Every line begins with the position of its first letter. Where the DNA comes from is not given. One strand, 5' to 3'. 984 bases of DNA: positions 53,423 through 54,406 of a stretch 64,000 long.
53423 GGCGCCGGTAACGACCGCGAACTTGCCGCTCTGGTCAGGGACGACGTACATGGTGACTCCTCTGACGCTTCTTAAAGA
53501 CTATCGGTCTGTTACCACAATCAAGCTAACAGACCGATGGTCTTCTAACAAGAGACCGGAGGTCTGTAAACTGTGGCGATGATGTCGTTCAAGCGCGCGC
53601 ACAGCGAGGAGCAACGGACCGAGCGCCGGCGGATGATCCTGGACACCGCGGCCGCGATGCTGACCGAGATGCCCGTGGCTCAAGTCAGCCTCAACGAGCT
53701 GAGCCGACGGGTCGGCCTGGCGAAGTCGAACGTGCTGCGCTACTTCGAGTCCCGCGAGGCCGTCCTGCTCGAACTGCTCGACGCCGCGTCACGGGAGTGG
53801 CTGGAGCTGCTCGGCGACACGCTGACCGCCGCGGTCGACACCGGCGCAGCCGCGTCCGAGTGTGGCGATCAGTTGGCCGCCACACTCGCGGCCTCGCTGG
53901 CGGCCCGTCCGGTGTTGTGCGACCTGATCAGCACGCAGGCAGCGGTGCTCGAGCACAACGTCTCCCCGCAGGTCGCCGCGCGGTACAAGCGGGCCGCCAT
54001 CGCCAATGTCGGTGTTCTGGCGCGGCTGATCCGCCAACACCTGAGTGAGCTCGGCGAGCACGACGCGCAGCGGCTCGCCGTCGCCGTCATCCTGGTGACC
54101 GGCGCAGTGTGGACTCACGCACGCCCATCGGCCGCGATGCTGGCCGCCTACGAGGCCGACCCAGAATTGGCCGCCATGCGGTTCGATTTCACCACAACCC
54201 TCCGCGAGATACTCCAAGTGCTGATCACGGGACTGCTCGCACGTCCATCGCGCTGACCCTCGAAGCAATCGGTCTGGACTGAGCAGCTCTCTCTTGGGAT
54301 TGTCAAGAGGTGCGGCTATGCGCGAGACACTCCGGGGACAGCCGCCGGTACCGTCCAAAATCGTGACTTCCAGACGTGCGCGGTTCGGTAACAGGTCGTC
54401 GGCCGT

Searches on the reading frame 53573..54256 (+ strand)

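Call 79: search_protein_families(library=pfam, proteins=[window:53573-54256:+], max_evalue=0.0001)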
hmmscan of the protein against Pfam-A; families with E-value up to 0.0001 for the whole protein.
window:53573-54256:+ (227 aa): 2 families
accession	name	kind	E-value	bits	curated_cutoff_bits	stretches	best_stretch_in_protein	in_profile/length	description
PF17929.6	TetR_C_34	-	4.3e-37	127.3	26.3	1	100-220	1-120/120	Tetracyclin repressor-like, C-terminal domain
PF00440.29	TetR_N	-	9.2e-08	32.2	24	1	22-68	1-47/47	Bacterial regulatory proteins, tetR family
